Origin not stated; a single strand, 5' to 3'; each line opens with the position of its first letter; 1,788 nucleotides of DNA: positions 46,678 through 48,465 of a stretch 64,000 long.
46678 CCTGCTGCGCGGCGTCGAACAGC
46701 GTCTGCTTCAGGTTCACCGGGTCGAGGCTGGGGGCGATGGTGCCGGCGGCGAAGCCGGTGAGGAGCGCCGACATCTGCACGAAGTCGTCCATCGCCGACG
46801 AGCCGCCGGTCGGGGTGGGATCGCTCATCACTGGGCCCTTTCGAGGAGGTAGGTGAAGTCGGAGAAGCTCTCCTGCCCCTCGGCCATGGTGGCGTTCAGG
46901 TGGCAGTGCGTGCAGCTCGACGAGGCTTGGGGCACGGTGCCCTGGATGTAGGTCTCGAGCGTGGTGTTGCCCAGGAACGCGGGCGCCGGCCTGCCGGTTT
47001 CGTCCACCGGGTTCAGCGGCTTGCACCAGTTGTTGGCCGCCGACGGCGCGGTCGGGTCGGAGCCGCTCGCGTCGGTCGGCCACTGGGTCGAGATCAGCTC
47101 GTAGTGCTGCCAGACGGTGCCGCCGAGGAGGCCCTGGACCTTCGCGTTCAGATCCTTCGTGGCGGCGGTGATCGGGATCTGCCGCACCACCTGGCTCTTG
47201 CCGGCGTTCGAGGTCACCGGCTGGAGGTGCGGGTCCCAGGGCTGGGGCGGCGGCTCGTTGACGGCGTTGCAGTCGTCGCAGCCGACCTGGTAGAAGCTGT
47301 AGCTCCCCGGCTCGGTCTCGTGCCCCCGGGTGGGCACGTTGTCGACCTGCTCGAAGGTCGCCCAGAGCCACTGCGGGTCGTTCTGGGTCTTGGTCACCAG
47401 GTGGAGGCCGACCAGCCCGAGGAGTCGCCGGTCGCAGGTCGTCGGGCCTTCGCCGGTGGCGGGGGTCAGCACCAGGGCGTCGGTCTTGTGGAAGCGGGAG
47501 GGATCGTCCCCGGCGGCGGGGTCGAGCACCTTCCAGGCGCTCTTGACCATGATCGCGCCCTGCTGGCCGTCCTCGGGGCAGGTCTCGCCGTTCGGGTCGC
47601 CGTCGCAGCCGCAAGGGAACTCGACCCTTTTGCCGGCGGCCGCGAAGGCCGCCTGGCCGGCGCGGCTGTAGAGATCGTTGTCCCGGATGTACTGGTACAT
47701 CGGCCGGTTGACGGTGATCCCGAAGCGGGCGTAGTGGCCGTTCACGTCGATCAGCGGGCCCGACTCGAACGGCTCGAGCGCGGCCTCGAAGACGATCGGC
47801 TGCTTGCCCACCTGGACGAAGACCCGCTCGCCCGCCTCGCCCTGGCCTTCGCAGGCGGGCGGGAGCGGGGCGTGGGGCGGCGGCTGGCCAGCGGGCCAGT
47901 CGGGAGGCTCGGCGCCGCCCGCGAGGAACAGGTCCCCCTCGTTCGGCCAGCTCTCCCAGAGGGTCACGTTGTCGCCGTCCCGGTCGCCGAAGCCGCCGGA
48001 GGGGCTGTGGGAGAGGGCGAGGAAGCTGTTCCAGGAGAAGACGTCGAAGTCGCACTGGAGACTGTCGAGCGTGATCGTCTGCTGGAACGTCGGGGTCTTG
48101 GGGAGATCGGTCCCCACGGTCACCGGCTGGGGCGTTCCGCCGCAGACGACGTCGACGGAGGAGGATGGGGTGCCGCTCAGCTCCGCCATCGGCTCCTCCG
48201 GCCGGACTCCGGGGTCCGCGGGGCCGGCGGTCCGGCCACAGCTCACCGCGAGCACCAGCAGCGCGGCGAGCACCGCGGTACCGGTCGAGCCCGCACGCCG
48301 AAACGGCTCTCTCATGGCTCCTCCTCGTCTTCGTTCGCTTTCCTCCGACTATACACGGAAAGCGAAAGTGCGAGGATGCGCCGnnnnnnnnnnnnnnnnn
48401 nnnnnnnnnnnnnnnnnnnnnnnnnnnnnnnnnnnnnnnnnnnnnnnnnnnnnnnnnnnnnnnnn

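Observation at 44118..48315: Translationally coupled three-gene operon: Cys-rich CXXCH lipoprotein, aromatic-rich 232-aa protein, GMC flavoprotein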

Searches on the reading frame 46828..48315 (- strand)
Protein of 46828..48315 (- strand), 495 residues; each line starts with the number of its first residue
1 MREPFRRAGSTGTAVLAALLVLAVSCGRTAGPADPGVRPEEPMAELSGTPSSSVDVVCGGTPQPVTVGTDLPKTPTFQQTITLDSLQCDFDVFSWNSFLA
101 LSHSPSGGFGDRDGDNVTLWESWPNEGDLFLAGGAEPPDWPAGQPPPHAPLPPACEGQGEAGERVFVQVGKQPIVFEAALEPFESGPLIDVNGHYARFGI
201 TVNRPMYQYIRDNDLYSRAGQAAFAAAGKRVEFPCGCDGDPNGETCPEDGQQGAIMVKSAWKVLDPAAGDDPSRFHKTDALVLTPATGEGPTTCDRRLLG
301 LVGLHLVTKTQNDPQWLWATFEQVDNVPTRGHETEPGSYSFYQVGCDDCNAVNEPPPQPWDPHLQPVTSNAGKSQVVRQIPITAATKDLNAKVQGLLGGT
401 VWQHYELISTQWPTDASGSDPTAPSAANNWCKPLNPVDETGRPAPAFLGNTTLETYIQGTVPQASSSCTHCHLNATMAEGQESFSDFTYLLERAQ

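Call 3: search_protein_families(library=pfam, proteins=[window:46828-48315:-], max_evalue=0.1)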
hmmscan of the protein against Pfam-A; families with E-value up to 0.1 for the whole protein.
window:46828-48315:- (495 aa): 0 families

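Call 4: search_protein_families(library=ncbifam, proteins=[window:46828-48315:-], max_evalue=0.1)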
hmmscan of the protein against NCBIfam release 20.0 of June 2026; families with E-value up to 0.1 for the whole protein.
window:46828-48315:- (495 aa): 0 families

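Call 6: find_homologous_proteins(query=window:46831-48315:-)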
Query window:46831-48315:- (495 aa): 801 proteins with E <= 0.001 among 8000 candidates; the best 120 are listed.
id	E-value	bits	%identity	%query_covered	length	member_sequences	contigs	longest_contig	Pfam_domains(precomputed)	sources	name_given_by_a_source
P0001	0.0e+0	1168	100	100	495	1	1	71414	-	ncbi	-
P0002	0.0e+0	1036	89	100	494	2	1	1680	-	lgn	-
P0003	4.0e-276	935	81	100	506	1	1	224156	-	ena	-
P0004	2.3e-272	922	83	95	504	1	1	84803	-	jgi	jgi:hypothetical protein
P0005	1.1e-252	857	73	100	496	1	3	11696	-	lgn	-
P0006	1.6e-241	820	77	89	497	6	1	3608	-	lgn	-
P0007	4.3e-238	809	75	89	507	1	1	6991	-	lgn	-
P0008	8.3e-238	808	76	89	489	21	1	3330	-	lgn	-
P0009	4.1e-229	780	74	89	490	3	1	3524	-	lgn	-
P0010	1.9e-228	777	66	100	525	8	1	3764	-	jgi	-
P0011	6.5e-225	766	72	90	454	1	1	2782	-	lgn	-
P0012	1.3e-222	758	71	91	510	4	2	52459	-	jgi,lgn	-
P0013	1.6e-217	741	70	89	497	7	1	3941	-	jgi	jgi:hypothetical protein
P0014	2.3e-217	741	70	89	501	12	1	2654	-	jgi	-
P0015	4.4e-216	737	66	99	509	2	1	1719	-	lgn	-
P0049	1.2e-102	362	48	86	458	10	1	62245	-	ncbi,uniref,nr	ncbi:hypothetical protein [Tahibacter sp.]|uniref:hypothetical protein n=1 Tax=Tahibacter sp. TaxID=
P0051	4.1e-101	357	47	88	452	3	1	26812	-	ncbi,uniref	ncbi:cytochrome C [Pseudomonas sp. CGJS7]|uniref:cytochrome C n=1 Tax=Pseudomonas sp. CGJS7 TaxID=31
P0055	2.0e-100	355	47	84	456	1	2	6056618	-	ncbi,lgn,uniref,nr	ncbi:hypothetical protein [Lysobacter gummosus]|uniref:Cytochrome c family protein n=1 Tax=Lysobacte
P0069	1.4e-98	349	41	100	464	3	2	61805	-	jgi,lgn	jgi:hypothetical protein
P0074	1.1e-97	346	43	93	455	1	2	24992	-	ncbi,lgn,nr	ncbi:MAG TPA: hypothetical protein VKM94_20470 [Blastocatellia bacterium]|nr:hypothetical protein [B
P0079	3.6e-97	344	44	87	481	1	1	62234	-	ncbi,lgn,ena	-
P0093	1.8e-95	339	44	87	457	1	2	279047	-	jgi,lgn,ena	-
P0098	4.6e-95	337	43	88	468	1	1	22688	-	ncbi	ncbi:MAG: cytochrome C [Blastocatellia bacterium]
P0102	1.1e-94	336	44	86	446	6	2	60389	-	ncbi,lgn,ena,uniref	ncbi:hypothetical protein [uncultured Gilvimarinus sp.]|uniref:hypothetical protein n=1 Tax=uncultur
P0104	1.3e-94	336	45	86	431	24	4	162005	-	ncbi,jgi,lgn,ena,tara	tara:strand:+ start:556 stop:1851 length:1296 start_codon:yes stop_codon:yes gene_type:complete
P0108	1.7e-94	335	46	84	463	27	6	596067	-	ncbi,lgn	-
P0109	4.1e-94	334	45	90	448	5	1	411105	-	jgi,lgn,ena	-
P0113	8.3e-94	333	45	84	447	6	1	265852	-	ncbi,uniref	ncbi:cytochrome C [Pseudomonas sp. CR3202]|uniref:cytochrome C n=1 Tax=Pseudomonas sp. CR3202 TaxID=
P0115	1.2e-93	333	43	96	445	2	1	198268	-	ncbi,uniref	ncbi:hypothetical protein [Lysobacter sp. CA196]|uniref:hypothetical protein n=1 Tax=Lysobacter sp. 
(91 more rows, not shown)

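Call 9: find_related_loci(query=A1, collection=genome_contigs, flank=6000)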
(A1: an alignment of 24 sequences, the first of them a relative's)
Query A1 (495 aa) in genome_contigs; peptide patterns used: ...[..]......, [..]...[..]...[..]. (x = any residue, [..] = any of these).
333 stretches matched a pattern; 317 encode a relative of the query (tblastn E <= 1e-3); the best 80 are kept; 80 distinct loci.
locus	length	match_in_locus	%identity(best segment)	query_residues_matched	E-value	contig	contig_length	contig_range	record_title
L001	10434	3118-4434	74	52-492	0e+0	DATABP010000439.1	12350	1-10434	MAG TPA_asm: Thermoanaerobaculia bacterium isolate SMAG_U6701 k141_1218091, whole genome shotgun sequence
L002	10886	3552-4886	72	53-494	0e+0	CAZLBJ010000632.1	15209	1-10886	MAG TPA_asm: uncultured Thermoanaerobaculia bacterium isolate binchicken_co31_432 genome assembly, contig: k141_1537230,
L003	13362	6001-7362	62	52-495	2e-176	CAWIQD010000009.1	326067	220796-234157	MAG: uncultured Acidobacteriota bacterium isolate MFD01721.bin.1.17 genome assembly, contig: contig_14881, whole genome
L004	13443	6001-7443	53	15-495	4e-157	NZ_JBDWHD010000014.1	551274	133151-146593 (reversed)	MAG: Ascidiaceihabitans sp. isolate CI.01.F.A4_420_13 CI_01_F_A4_420_13_000000000014, whole genome shotgun sequence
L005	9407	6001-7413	50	28-495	2e-141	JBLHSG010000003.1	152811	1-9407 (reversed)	MAG: Ascidiaceihabitans sp. isolate 3300055292_112 Ga0535668_0000032, whole genome shotgun sequence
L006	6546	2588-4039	46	1-495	5e-121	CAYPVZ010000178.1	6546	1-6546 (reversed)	MAG TPA_asm: uncultured Rhodothermales bacterium isolate binchicken_co237_18 genome assembly, contig: NODE_6795_length_6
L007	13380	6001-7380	45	3-495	3e-109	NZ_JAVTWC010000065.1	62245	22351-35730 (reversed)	MAG: Tahibacter sp. isolate labscale reactor_MAG4 NODE_257_length_62245_cov_9.975511, whole genome shotgun sequence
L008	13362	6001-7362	44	3-495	1e-108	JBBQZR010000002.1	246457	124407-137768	MAG: Lysobacterales bacterium isolate Co_metawrap_2246 Cmw_2246_k141_8398123_length_246457_cov_14.9925, whole genome sho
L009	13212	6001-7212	46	67-495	5e-106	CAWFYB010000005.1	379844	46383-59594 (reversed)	MAG: uncultured proteobacterium isolate MFD05442.bin.2.110 genome assembly, contig: contig_26297, whole genome shotgun s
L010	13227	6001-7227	44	65-495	1e-105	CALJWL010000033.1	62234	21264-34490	MAG: uncultured Arenicella sp. isolate L1_Bin_METABAT__211_1 genome assembly, contig: c_000001117001, whole genome shotg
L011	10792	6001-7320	44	17-495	3e-105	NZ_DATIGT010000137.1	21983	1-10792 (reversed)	MAG: Tahibacter sp. isolate SMAG_U15618 k141_22304, whole genome shotgun sequence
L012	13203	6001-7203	46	62-495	5e-105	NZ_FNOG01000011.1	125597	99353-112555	Lysobacter enzymogenes strain ATCC 29487, whole genome shotgun sequence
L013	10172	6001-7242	46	64-495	3e-105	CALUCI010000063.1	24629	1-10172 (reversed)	MAG: uncultured Pseudomonas sp. isolate xt4sTzMPXT_bin.25.MAG genome assembly, contig: NODE_910_length_24629_cov_7.46602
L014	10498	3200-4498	44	50-495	5e-105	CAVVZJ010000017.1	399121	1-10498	MAG: uncultured Planctomycetales bacterium isolate MFD01721.bin.2.217 genome assembly, contig: contig_43435, whole genom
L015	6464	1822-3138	44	6-495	1e-104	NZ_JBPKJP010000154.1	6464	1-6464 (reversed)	Lysobacter sp. 1R34A ctg00154, whole genome shotgun sequence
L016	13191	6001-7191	46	81-495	2e-104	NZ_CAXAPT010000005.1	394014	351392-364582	Pseudomonas sp. EA_5y_Pfl2_R50 isolate PseudoSSchier:R50 EA_5y_Pfl2_R50_NODE_5_length_394014_cov_8.647274, whole genome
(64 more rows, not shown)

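Call 11: search_solved_structures(query=A1, max_evalue=1)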
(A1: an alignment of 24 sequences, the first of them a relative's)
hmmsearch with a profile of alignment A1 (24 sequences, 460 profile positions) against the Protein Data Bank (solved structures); distinct sequences matched with E-value up to 1: 0.
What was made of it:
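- Tried and rejected: A PDB sequence search with the A profile found nothing (call 11).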

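Call 25: predict_structure(alignment_id=A1)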
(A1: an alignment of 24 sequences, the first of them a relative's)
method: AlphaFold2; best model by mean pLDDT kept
length: 495 residues; sequences in the alignment: 24
mean_pLDDT: 63.5   pTM: 0.69
mean pLDDT of the five models: 63.5, 63.1, 62.7, 62.1, 60.1
residues with pLDDT >= 90: 79; 70-90: 159; 50-70: 47; < 50: 210
segments of 3 or more residues with pLDDT < 50: 1-48, 170-193, 238-241, 328-346, 349-368, 370-379, 414-495
pLDDT, mean of each block of 10 residues (from residue 1): 36 35 35 36 42 89 91 74 79 93 90 89 87 89 88 88 73 33 38 60 88 84 76 60 50 78 83 92 78 90 82 67 64 36 47 43 46 44 82 94 88 46 43 42 40 30 30 36 42 34
secondary structure, 60 per line:
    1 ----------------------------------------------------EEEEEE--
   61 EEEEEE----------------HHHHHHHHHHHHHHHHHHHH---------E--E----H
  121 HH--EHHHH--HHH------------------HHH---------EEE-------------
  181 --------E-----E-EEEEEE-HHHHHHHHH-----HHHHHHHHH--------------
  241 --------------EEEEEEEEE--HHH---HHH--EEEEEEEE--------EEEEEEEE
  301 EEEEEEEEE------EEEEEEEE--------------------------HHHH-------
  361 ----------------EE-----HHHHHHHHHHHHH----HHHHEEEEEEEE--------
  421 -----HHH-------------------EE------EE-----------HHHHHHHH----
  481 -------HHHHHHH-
elements in order: E53-58 E61-66 H83-102 H126-129 E165-167 E197-202 H204-212 H218-226 E255-263 E277-284 E293-309 E316-323 H350-353 H384-396 H401-404 E405-412 H469-476 H488-494
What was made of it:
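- Tried and rejected: The first model, from 24 sequences, was too weak (pLDDT 63.5; call 25).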

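Call 33: fold_search(model_id=the predicted structure, library=pdb)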
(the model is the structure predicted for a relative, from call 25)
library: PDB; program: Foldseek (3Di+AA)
matches with E <= 10: 131; with E <= 0.001: 0
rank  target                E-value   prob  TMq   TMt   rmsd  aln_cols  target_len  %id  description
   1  2ou5_A                7.3e-02  0.13  0.07  0.16  10.4        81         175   18  Crystal structure of a pyridoxamine 5'-phosphate oxidase-related fmn-binding protein (jann_0254) from jannaschia sp. c (released 2007-03-06)
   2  4w64_B                4.2e-01  0.04  0.08  0.15  11.6       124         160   14  Hcp1 protein from Acinetobacter baumannii AB0057 (released 2015-07-01)
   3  8tvu_A                5.6e-01  0.02  0.06  0.06  13.3       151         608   11  In situ cryo-EM structure of bacteriophage P22 portal protein: head-to-tail protein complex at 3.0A resolution (released 2023-11-29)
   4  5xhh_C                8.3e-01  0.04  0.07  0.17  15.2       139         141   12  crystal structure of Hcp1 from Salmonella typhimurium (released 2018-03-07)
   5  8u10_a                8.8e-01  0.02  0.06  0.06  13.5       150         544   11  In situ cryo-EM structure of bacteriophage P22 gp1:gp4:gp5:gp10:gp9 N-term complex in conformation 1 at 3.2A resolutio (released 2023-11-22)
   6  9jg6_A                9.3e-01  0.02  0.06  0.05  13.7       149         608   12  The tail-complex structure of phage P22 (released 2025-02-26)
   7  5jj3_A                1.2e+00  0.03  0.07  0.05  13.0       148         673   14  Refined Structure of the Mature Virion Conformation of P22 Portal Protein (released 2017-02-08)
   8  7xre_A                1.2e+00  0.04  0.06  0.08  11.5       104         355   10  Crystal structure of DgpA (released 2023-02-15)
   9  9pgg_Bd               1.3e+00  0.02  0.06  0.06  14.2       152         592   14  Cryo-EM structure of bacteriophage P22 gp1-gp5-gp4 complex at 2.76 angstrom (released 2026-02-04)
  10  6o7h_D                1.3e+00  0.01  0.04  0.06  13.3        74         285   11  Cryo-EM structure of Csm-crRNA-target RNA ternary complex in complex with cA4 in type III-A CRISPR-Cas system (released 2019-07-31)
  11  9pgg_Bj               1.3e+00  0.01  0.05  0.05  14.0       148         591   11  Cryo-EM structure of bacteriophage P22 gp1-gp5-gp4 complex at 2.76 angstrom (released 2026-02-04)
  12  7w43_D                1.6e+00  0.02  0.04  0.11  17.3        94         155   10  Crystal structure of Bacillus subtilis YjoB N-terminal domain (released 2022-10-19)
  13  1gp6                  1.6e+00  0.01  0.07  0.09  16.3       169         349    8  Anthocyanidin synthase from Arabidopsis thaliana complexed with trans-dihydroquercetin (with 30 min exposure to O2) (released 2002-02-21)
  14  7sfs_A                1.6e+00  0.01  0.06  0.05  12.2       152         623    9  In situ cryo-EM structure of bacteriophage Sf6 portal:gp7 complex at 2.7A resolution (released 2022-11-09)
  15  9g9i_D                1.7e+00  0.02  0.09  0.14  13.1       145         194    8  CryoEM structure of Enterococcus italicus Csm-crRNA-CTR2 complex bound to pNppA3 and AMPNPP (released 2025-01-29)
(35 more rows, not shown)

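Call 40: predict_structure(alignment_id=A4)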
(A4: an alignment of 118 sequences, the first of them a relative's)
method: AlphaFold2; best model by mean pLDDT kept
length: 495 residues; sequences in the alignment: 118
mean_pLDDT: 84.8   pTM: 0.85
mean pLDDT of the five models: 84.8, 84.7, 84.6, 84.6, 84.1
residues with pLDDT >= 90: 330; 70-90: 75; 50-70: 32; < 50: 58
segments of 3 or more residues with pLDDT < 50: 1-34, 36-48, 172-182
pLDDT, mean of each block of 10 residues (from residue 1): 39 41 44 45 44 93 97 93 94 98 97 97 95 96 94 94 80 37 74 95 97 96 93 93 84 95 97 98 91 97 95 91 96 95 97 92 95 95 96 97 97 89 91 89 78 75 62 65 74 89
secondary structure, 60 per line:
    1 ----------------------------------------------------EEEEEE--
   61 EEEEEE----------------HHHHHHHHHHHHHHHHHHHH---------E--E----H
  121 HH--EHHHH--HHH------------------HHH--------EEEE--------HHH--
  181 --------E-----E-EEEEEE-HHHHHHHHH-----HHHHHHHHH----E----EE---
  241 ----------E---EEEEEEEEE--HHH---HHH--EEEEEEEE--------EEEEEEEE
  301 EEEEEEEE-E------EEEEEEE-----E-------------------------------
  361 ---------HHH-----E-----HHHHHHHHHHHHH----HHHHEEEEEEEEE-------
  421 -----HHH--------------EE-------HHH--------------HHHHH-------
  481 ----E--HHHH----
elements in order: E53-58 E61-66 H83-102 H126-129 E164-167 E197-202 H204-212 H218-226 E255-263 E277-284 E293-308 E317-323 H384-396 H401-404 E405-413 H469-473 H488-491
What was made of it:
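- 46828..48315 (-): Gene A: 495-aa exported haem-c lipoprotein, member of a large family with no Pfam model. The core is cytochrome P460/c'-beta-like. AlphaFold model pLDDT 84.8 (call 40).
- The AlphaFold confidence is lowest around residues 450-490 (pLDDT 62-78; call 40).
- Tried and rejected: I re-predicted it with 118 sequences (call 40).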

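Call 47: search_protein_families(library=pfam, alignment_id=A1, max_evalue=5)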
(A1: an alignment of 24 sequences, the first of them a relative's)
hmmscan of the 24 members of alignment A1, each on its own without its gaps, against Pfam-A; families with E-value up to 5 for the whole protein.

A. member 1, P0001 (495 aa): 0 families

B. families by the number of members that match (of 24 scanned): 7 families
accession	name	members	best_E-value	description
PF16694.10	Cytochrome_P460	5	0.024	Cytochrome P460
PF11873.13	Mltc_N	2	0.027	Membrane-bound lytic murein transglycosylase C, N-terminal domain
PF06247.17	Plasmod_Pvs28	1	0.16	Pvs28 EGF domain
PF16339.10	DUF4969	1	0.17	Domain of unknown function (DUF4969)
PF20937.3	FHBP_N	1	0.19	Factor H binding protein, N-terminal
PF09086.16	DUF1924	1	0.22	Domain of unknown function (DUF1924)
PF14522.11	Cytochrome_C7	1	0.23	Cytochrome c7 and related cytochrome c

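Call 50: search_dna_similar(query=window:46831-48315:-, collection=plasmids, mode=protein, max_rows=15)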
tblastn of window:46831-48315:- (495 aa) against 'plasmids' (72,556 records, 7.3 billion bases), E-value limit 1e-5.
Records with a match: 13; places in all: 13; records where one place covers at least 80% of the query: 4.
Best place of each record, by identity: <60% 13.
By first word of the organism name: Paracoccus 4; Bradyrhizobium 3; Sinorhizobium 2; Azospirillum 1; Methylobacterium 1; Pseudoalteromonas 1; Gloeothece 1.
By predicted mobility (MOB-suite, as given by PLSDB): non-mobilizable 8; conjugative 5.
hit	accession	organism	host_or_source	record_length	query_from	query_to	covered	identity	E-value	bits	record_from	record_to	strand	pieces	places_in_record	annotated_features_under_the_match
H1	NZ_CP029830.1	Azospirillum ramasamyi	single cell,Cow dung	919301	75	494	85%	38.7%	4e-58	215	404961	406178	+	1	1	cytochrome C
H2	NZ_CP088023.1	Bradyrhizobium quebecense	Glycine max cv. AC Glengarry,Cell ...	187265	44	495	91%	33.4%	2e-46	181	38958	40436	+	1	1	hypothetical protein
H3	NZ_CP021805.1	Sinorhizobium meliloti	Medicago truncatula,Single Cell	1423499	90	480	79%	29.3%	9e-18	94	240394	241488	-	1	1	none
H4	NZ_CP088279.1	Bradyrhizobium barranii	Glycine max cv. AC Glengarry,cell ...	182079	90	489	81%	28.1%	2e-16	91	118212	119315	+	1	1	hypothetical protein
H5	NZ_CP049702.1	Bradyrhizobium barranii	Glycine max cv. AC Glengarry,cell ...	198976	90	489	81%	28.1%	2e-16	91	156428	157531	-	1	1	hypothetical protein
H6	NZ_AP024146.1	Methylobacterium indicum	-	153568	161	494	67%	29.0%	8e-17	92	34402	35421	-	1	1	hypothetical protein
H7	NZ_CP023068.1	Sinorhizobium sojae CCBAU 05684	G.max,nodule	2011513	186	494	62%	31.1%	2e-16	90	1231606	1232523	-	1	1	record has no annotation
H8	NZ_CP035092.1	Paracoccus denitrificans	Homo sapiens,cell culture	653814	180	494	64%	29.5%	1e-16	91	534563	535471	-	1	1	hypothetical protein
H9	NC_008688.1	Paracoccus denitrificans PD1222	-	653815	180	494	64%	29.5%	1e-16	91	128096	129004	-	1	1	hypothetical protein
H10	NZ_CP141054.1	Paracoccus denitrificans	-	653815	180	494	64%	29.5%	1e-16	91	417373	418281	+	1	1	hypothetical protein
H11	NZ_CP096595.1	Paracoccus denitrificans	mixed culture,activated sludge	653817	180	494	64%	29.5%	1e-16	91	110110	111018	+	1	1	hypothetical protein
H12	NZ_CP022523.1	Pseudoalteromonas sp. NC201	pure culture,sea water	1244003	254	472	44%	29.4%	9e-7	59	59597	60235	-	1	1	none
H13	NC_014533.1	Gloeothece verrucosa PCC 7822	fresh water in rice field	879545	314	492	36%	27.6%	6e-7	60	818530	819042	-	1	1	hypothetical protein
